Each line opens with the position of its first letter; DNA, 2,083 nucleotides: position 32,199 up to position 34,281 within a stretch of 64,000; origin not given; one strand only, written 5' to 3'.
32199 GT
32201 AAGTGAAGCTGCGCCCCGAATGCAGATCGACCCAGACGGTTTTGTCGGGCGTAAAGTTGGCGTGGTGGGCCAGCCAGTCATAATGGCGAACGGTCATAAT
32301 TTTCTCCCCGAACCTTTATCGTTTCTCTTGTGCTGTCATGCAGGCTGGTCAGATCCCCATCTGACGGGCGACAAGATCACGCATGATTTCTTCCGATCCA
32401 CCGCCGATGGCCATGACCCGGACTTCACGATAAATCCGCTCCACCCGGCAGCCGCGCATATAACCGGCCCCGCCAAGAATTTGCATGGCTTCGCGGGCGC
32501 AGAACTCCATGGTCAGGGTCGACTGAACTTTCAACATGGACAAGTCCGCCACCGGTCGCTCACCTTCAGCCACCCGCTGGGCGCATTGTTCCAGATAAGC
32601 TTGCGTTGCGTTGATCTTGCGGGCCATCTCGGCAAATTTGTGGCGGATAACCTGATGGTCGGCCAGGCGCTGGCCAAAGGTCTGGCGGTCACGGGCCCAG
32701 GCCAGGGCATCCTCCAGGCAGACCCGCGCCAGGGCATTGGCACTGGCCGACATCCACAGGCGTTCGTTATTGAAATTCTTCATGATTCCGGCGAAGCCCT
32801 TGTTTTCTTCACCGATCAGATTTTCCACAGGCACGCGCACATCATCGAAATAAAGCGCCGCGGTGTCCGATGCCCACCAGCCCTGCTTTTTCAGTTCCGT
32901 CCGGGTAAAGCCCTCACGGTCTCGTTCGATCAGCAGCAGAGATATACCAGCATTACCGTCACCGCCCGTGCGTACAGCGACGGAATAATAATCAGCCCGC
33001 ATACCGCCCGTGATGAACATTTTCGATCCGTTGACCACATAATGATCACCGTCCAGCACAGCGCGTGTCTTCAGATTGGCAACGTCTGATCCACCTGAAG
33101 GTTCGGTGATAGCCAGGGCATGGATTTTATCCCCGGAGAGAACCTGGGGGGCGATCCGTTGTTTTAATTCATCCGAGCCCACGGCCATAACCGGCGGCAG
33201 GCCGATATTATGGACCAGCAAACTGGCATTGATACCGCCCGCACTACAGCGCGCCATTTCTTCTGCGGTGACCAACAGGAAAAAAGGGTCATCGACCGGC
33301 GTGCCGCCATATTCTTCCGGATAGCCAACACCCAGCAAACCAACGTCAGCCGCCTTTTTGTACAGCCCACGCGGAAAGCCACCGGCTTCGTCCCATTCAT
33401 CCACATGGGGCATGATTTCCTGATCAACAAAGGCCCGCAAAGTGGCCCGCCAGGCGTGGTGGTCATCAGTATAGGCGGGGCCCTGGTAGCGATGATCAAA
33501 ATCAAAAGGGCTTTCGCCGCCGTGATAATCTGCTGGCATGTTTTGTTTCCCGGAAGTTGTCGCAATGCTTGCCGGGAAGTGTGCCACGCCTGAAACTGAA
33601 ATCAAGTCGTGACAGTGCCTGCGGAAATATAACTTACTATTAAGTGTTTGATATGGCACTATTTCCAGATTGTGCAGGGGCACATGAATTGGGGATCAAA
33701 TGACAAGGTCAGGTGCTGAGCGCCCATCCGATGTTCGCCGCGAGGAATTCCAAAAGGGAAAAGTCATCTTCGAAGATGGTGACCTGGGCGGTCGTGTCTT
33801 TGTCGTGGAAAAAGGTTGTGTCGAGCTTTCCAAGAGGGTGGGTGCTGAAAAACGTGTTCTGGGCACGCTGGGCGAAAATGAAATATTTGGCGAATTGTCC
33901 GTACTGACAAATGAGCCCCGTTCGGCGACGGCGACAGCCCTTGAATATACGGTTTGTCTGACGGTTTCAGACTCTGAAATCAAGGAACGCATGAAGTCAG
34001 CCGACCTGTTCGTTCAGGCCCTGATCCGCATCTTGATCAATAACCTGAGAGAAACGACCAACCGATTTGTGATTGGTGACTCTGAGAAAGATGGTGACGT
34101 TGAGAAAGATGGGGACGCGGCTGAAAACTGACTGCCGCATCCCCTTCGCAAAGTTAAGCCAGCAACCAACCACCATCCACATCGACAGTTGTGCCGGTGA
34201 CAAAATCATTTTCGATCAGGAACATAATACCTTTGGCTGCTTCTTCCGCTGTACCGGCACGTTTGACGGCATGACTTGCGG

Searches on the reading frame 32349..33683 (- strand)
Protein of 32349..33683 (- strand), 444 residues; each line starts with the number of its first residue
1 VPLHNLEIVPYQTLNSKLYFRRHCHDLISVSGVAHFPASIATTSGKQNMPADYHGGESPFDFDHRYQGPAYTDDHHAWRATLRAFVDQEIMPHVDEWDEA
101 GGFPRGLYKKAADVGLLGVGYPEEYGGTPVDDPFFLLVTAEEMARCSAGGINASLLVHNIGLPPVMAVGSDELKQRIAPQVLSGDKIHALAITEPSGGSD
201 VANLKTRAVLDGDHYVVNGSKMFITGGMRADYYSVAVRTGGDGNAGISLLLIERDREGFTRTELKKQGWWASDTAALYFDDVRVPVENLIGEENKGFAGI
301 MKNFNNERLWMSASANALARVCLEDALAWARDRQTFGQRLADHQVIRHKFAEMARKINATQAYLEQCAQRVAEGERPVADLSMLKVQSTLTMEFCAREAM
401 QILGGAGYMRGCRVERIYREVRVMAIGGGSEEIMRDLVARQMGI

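Call 42: search_protein_families(library=pfam, proteins=[window:32349-33683:-], max_evalue=0.0001)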
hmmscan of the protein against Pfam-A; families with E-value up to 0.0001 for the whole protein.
window:32349-33683:- (444 aa): 4 families
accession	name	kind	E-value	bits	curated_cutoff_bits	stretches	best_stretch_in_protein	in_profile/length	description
PF00441.29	Acyl-CoA_dh_1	-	1.8e-46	158.5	22.4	1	294-442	1-149/150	Acyl-CoA dehydrogenase, C-terminal domain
PF02771.21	Acyl-CoA_dh_N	-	4.9e-29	101.4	22.9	1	72-185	1-113/113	Acyl-CoA dehydrogenase, N-terminal domain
PF02770.24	Acyl-CoA_dh_M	-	3.7e-22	78.7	33.3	1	189-282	1-97/97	Acyl-CoA dehydrogenase, middle domain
PF08028.16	Acyl-CoA_dh_2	-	2.3e-14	54.2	22.7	1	310-425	2-127/134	Acyl-CoA dehydrogenase, C-terminal domain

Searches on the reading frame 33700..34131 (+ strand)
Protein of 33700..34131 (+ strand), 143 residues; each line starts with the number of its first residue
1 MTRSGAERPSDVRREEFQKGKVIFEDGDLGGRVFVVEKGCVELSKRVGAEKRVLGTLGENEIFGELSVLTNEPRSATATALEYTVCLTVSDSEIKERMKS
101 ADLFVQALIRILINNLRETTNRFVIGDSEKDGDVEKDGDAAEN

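Call 34: search_protein_families(library=pfam, proteins=[window:33700-34131:+], max_evalue=0.001)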
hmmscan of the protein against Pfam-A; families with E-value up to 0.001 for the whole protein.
window:33700-34131:+ (143 aa): 1 family
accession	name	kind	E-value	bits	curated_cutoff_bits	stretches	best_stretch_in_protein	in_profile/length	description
PF00027.35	cNMP_binding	-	1.8e-20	73.1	27.5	1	15-99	2-87/89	Cyclic nucleotide-binding domain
